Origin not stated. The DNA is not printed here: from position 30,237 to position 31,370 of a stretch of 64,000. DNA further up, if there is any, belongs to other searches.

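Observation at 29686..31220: BKACE-family (beta-keto acid cleavage) enzyme paired with a NeuD/PglD-like acetyltransferase inside a glycan locus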

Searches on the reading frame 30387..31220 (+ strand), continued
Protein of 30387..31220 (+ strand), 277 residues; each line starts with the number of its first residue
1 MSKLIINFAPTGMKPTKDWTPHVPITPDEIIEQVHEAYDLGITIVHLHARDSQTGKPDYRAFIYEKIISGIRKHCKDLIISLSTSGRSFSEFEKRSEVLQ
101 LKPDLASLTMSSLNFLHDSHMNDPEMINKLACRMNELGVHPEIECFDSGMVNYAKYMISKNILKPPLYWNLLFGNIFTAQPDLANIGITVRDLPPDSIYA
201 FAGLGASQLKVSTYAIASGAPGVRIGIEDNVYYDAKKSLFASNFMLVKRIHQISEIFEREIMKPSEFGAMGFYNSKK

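Call 44: search_protein_families(library=pfam, proteins=[L021:8009-9205:-, L021:9384-9827:+, L021:11516-13051:-, L023:8821-9861:+, L023:11509-12831:+, L024:8495-9637:-, L024:11689-13980:+, L025:2-1222:+, L017:8177-8836:+, L034:8801-9772:+], max_evalue=0.001)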
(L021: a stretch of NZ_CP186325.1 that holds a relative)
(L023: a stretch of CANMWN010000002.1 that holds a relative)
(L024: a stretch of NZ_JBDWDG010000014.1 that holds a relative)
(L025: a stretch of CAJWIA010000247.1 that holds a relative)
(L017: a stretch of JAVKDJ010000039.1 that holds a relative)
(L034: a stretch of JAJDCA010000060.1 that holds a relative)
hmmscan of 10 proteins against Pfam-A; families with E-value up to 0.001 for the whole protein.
L021:8009-9205:- (398 aa): 1 family
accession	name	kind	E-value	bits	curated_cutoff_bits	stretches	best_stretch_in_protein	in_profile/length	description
PF01566.24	Nramp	-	1.1e-90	304.7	29.8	1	25-369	5-356/357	Natural resistance-associated macrophage protein-like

L021:9384-9827:+ (147 aa): 0 families

L021:11516-13051:- (511 aa): 9 families
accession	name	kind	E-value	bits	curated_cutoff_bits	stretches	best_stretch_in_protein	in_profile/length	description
PF01078.27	Mg_chelatase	-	1.2e-93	312.7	20.3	1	193-396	1-204/207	Magnesium chelatase, subunit ChlI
PF13541.12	ChlI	-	4.8e-45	152.8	27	1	20-141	1-121/121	Subunit ChlI of Mg-chelatase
PF13335.12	Mg_chelatase_C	-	5e-34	117.2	26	1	405-502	1-94/94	Magnesium chelatase, subunit ChlI C-terminal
PF07728.20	AAA_5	-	4e-11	43.5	22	1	216-352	1-125/139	AAA domain (dynein-related subfamily)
PF00493.29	MCM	-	2.3e-07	30.6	23.3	1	290-359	113-181/224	MCM P-loop domain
PF05496.18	RuvB_N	-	1.4e-05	25.4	27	0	295-329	81-115/159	Holliday junction DNA helicase RuvB P-loop domain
PF05362.19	Lon_C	-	9.8e-05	22.4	21.1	1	61-164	94-200/205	Lon protease (S16) C-terminal proteolytic domain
PF01695.23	IstB_IS21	-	0.00026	21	24.1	1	179-232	54-110/238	IstB-like ATP binding protein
PF20030.5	bpMoxR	-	0.00061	19.4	27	0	199-238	16-55/205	MoxR domain in the MoxR-vWA-beta-propeller ternary systems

L023:8821-9861:+ (346 aa): 2 families
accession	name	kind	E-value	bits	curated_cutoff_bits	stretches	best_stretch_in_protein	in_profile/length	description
PF00149.33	Metallophos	-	9.8e-17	62.4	21.5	1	81-296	2-188/191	Calcineurin-like phosphoesterase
PF14582.11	Metallophos_3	-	0.00031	20.6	28.2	0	275-323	198-246/259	Metallophosphoesterase, calcineurin superfamily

L023:11509-12831:+ (440 aa): 0 families

L024:8495-9637:- (380 aa): 1 family
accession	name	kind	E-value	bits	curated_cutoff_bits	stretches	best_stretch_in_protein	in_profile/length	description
PF00147.23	Fibrinogen_C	-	3e-07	30.9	22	1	194-241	4-49/221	Fibrinogen beta and gamma chains, C-terminal globular domain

L024:11689-13980:+ (763 aa): 4 families
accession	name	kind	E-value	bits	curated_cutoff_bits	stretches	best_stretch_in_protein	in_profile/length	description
PF01131.25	Topoisom_bac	-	2.6e-122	409.2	35.1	1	151-565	3-410/411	DNA topoisomerase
PF01751.28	Toprim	-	3.7e-10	40.3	23.1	1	2-132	1-95/96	Toprim domain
PF13342.12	Toprim_Crpt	-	1e-06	29.1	32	1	637-676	1-40/60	C-terminal repeat of topoisomerase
PF08063.17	Zn_ribbon_PADR1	-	0.00013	22.1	25.1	0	612-641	3-35/42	PADR1 domain, zinc ribbon fold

L025:2-1222:+ (406 aa): 1 family
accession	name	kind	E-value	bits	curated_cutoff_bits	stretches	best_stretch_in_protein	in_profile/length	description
PF00202.27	Aminotran_3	-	1.8e-39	136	30.5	1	6-302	11-324/403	Aminotransferase class-III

L017:8177-8836:+ (219 aa): 1 family
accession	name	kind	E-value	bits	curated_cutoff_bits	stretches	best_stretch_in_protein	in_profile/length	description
PF17784.7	Sulfotransfer_4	-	8.1e-25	88.4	22.8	1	19-218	1-211/215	Sulfotransferase domain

L034:8801-9772:+ (323 aa): 1 family
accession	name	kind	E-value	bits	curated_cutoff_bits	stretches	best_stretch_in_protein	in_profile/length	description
PF07661.19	MORN_2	-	2.7e-23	79.7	29.6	1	47-67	1-21/22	MORN repeat variant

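Call 49: search_protein_families(library=pfam, proteins=[L030:8596-10191:+, L001:5591-8032:-, L030:11340-12581:+], max_evalue=10)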
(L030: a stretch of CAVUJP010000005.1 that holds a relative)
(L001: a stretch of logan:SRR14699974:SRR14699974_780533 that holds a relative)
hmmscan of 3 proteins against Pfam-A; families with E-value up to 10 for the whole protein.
L030:8596-10191:+ (531 aa): 0 families

L001:5591-8032:- (813 aa): 1 family
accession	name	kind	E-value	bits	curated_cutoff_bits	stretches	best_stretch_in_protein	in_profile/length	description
PF13946.11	DUF4214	-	2e-13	50.7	23.2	1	758-810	17-70/72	Domain of unknown function (DUF4214)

L030:11340-12581:+ (413 aa): 0 families

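Call 53: find_encoding_contigs(protein=P0009, flank=10000, max_places=3)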
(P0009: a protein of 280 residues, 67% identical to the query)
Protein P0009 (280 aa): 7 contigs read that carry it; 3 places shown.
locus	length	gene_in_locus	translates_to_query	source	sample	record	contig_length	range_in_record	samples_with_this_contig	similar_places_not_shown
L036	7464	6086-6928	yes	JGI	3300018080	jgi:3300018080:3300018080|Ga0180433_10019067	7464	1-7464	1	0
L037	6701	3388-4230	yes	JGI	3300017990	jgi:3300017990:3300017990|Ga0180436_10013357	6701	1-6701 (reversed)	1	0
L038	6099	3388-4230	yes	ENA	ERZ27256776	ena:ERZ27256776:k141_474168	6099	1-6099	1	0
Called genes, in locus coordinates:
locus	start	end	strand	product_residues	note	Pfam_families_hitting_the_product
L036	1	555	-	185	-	?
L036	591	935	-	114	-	PF00892:EamA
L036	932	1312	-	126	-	-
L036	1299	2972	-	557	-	PF19510:DUF6044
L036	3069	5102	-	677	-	PF13946:DUF4214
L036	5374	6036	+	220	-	PF00132:Hexapep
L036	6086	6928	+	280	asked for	PF05853:BKACE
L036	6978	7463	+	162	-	?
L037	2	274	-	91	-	?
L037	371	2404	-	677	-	PF13946:DUF4214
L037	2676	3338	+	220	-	PF25084:LbH_EIF2B (faint), PF00132:Hexapep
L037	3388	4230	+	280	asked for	PF05853:BKACE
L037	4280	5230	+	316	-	PF00535:Glycos_transf_2, PF10111:Glyco_tranf_2_2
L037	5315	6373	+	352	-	PF00685:Sulfotransfer_1 (faint), PF13469:Sulfotransfer_3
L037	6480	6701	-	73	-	?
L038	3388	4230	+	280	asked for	PF05853:BKACE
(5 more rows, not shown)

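Call 59: search_protein_families(library=pfam, proteins=[L027:2148-3689:+, L031:1194-1766:+, L035:9965-10840:-, L014:4970-6181:+, L012:12276-14165:+, L020:4967-6241:+, L036:1299-2972:-, L036:932-1312:-], max_evalue=0.001)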
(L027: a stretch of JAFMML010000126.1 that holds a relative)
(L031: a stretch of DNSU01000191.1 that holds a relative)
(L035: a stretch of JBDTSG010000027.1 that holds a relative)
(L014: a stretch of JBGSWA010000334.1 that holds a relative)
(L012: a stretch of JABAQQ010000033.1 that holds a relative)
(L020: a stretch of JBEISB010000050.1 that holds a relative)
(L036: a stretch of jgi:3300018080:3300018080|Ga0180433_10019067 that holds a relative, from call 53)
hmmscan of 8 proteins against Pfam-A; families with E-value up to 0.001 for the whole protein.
L027:2148-3689:+ (514 aa): 3 families
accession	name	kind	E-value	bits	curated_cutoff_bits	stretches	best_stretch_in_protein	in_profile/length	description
PF00132.30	Hexapep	-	2.1e-11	43.4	27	2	468-501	1-34/36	Bacterial transferase hexapeptide (six repeats)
PF14602.12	Hexapep_2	-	1.7e-06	28.1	27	1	469-503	2-34/34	Hexapeptide repeat of succinyl-transferase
PF25084.1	LbH_EIF2B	-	0.00011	22.6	54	1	423-501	18-93/105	EIF2B subunit epsilon LbH domain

L031:1194-1766:+ (190 aa): 1 family
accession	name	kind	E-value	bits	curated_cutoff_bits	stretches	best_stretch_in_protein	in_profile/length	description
PF09250.16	Prim-Pol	-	6.6e-32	111.6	22.8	1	12-183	3-158/158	Bifunctional DNA primase/polymerase, N-terminal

L035:9965-10840:- (291 aa): 0 families

L014:4970-6181:+ (403 aa): 0 families

L012:12276-14165:+ (629 aa): 1 family
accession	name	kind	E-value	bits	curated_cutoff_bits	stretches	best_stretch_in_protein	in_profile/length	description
PF04389.22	Peptidase_M28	-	3.6e-22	79.5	21.3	1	185-289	1-96/193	Peptidase family M28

L020:4967-6241:+ (424 aa): 2 families
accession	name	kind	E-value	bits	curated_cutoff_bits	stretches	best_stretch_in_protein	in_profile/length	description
PF00919.26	UPF0004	-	1.1e-26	93.2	27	1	7-101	2-98/98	Uncharacterized protein family UPF0004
PF04055.27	Radical_SAM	-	2.8e-19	70.3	29.5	1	149-324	2-166/166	Radical SAM superfamily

L036:1299-2972:- (557 aa): 1 family
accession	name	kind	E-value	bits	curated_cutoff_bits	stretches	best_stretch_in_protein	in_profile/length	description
PF19510.5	DUF6044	-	3.5e-202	673.2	27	1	5-557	5-564/564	Protein of unknown function (DUF6044)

L036:932-1312:- (126 aa): 1 family
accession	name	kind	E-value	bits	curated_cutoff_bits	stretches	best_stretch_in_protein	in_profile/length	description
PF00892.27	EamA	-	0.00052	20.8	28.2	1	42-115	58-134/135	EamA-like transporter family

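Call 64: list_cluster_members(proteins=[P0001, P0012, P0052])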
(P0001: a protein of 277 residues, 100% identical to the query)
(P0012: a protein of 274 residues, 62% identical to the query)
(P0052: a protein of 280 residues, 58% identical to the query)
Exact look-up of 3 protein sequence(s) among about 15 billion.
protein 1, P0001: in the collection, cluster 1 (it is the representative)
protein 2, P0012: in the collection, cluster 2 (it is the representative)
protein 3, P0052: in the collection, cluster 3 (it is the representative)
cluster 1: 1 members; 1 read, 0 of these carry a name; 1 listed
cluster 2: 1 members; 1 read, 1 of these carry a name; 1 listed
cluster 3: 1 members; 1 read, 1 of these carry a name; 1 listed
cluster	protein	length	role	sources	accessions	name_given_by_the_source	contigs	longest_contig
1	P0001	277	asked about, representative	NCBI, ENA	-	-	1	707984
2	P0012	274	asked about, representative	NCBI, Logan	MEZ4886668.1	MAG: 3-keto-5-aminohexanoate cleavage protein [Chitinophagales bacterium]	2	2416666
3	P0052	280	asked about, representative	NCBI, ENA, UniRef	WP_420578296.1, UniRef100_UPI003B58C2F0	3-keto-5-aminohexanoate cleavage protein [Ekhidna sp.] | 3-keto-5-aminohexanoate cleavage protein n=1 Tax=Ekhidna sp. TaxID=2608089 ...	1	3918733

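Call 69: search_protein_families(library=ncbifam, proteins=[L021:10842-11507:+, L023:10862-11503:+, L014:4970-6181:+], max_evalue=0.001)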
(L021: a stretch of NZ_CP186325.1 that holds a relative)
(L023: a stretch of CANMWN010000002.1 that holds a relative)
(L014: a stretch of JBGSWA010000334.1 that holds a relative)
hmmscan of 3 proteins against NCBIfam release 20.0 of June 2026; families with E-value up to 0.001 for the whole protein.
L021:10842-11507:+ (221 aa): 0 families

L023:10862-11503:+ (213 aa): 0 families

L014:4970-6181:+ (403 aa): 0 families

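Call 71: find_related_loci(query=A2, collection=viral_contigs, flank=6000)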
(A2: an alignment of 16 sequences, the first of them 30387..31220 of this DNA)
Query A2 (277 aa) in viral_contigs; peptide patterns used: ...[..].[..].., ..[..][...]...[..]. (x = any residue, [..] = any of these).
129 stretches matched a pattern; 80 encode a relative of the query (tblastn E <= 1e-3); 80 distinct loci.
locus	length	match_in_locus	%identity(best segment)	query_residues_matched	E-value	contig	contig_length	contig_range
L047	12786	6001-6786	57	3-267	1e-99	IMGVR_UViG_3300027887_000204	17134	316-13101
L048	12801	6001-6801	55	4-267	6e-96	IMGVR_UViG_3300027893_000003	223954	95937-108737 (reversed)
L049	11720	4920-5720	55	4-267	6e-96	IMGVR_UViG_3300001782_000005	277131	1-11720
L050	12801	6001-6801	55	4-267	6e-96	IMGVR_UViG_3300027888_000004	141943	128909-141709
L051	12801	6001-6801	55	4-267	1e-95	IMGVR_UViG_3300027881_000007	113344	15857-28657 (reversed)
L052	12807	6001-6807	51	1-267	5e-92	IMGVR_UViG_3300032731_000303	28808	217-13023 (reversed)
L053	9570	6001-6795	52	3-270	1e-88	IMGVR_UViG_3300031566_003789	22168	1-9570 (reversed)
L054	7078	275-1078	50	3-274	1e-87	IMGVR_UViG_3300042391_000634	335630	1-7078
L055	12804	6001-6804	51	3-274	1e-87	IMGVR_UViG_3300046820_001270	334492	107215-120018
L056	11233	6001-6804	50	3-274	2e-86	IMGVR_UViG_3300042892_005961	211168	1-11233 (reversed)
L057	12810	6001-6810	52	3-276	3e-86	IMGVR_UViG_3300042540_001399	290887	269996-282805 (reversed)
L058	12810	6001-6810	52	3-276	3e-86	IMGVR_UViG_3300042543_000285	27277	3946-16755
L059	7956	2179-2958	52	4-267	4e-85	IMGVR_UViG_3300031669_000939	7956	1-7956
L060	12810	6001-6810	51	3-276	1e-84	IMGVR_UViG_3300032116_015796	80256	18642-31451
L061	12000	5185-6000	50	1-276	3e-84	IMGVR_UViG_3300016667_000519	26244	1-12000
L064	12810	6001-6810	48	3-276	4e-83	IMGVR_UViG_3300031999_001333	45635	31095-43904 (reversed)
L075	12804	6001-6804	49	5-276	3e-81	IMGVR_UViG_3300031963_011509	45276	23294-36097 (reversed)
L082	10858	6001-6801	47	3-274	2e-80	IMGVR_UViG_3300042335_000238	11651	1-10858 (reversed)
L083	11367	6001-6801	48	3-274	2e-80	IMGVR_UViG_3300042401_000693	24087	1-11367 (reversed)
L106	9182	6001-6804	45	3-274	2e-76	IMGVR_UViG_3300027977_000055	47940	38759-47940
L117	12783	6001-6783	46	1-259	4e-73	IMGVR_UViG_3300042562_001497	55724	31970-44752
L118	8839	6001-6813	49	3-277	1e-82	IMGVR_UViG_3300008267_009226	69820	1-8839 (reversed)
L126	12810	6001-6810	52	3-276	3e-86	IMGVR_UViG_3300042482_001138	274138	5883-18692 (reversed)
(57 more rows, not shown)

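Call 76: search_protein_families(library=pfam, proteins=[L082:7422-8060:+, L054:2352-3311:+, L075:8818-9402:+, L083:8041-8784:+, L118:1882-2583:+, L118:2588-3142:+, L106:7431-8006:+, L117:6819-8324:-, L064:4483-5994:+, L126:9654-10712:+], max_evalue=0.01)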
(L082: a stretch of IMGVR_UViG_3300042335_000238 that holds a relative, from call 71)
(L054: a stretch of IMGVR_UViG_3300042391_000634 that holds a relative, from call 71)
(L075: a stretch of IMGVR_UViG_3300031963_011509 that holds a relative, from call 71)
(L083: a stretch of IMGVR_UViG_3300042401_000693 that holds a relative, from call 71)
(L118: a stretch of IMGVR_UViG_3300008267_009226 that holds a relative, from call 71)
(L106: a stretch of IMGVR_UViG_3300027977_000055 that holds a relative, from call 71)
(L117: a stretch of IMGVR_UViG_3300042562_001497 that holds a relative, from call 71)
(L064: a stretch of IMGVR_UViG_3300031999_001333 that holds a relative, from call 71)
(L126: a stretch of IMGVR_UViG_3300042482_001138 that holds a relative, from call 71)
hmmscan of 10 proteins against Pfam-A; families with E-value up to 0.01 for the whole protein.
L082:7422-8060:+ (212 aa): 1 family
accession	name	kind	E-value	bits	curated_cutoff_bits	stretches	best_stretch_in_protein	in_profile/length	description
PF01041.23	DegT_DnrJ_EryC1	-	1.4e-14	54.5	19.8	2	7-72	24-90/360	DegT/DnrJ/EryC1/StrS aminotransferase family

L054:2352-3311:+ (319 aa): 0 families

L075:8818-9402:+ (194 aa): 0 families

L083:8041-8784:+ (247 aa): 0 families

L118:1882-2583:+ (233 aa): 1 family
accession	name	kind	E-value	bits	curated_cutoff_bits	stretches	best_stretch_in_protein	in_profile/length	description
PF08889.16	WbqC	-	7.9e-70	235.5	21.3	1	7-224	1-217/218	WbqC-like protein family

L118:2588-3142:+ (184 aa): 2 families
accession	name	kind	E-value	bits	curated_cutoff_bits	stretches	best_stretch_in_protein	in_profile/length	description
PF13578.12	Methyltransf_24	-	6.5e-18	66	26.3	1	32-151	1-105/105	Methyltransferase domain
PF05711.17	TylF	-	0.00015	21.6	23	0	113-174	192-252/264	Macrocin-O-methyltransferase (TylF)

L106:7431-8006:+ (191 aa): 2 families
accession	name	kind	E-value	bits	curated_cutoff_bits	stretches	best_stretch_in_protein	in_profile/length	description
PF17784.7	Sulfotransfer_4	-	4.1e-25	89.3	22.8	1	3-188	1-211/215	Sulfotransferase domain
PF13469.12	Sulfotransfer_3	-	0.0015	19.3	27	0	49-104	90-146/216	Sulfotransferase family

L117:6819-8324:- (501 aa): 4 families
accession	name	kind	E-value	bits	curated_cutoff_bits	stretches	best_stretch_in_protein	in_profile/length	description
PF01041.23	DegT_DnrJ_EryC1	-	3.5e-79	267.1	19.8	1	19-354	7-353/360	DegT/DnrJ/EryC1/StrS aminotransferase family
PF05523.17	FdtA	-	8.7e-14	51.9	23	1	377-499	6-127/131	WxcM-like, C-terminal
PF00266.25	Aminotran_5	-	5.6e-07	29.3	21.5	1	55-306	65-333/371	Aminotransferase class-V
PF01212.27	Beta_elim_lyase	-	0.00052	19.9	27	1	28-166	24-176/288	Beta-eliminating lyase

L064:4483-5994:+ (503 aa): 2 families
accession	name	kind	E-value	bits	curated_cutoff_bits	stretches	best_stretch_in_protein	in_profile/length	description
PF13712.12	Glyco_tranf_2_5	-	2.9e-21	76.6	27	1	11-213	9-208/210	Glycosyltransferase like family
PF00535.33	Glycos_transf_2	-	8.9e-13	48.9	23.3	1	246-421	2-164/168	Glycosyl transferase family 2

L126:9654-10712:+ (352 aa): 0 families
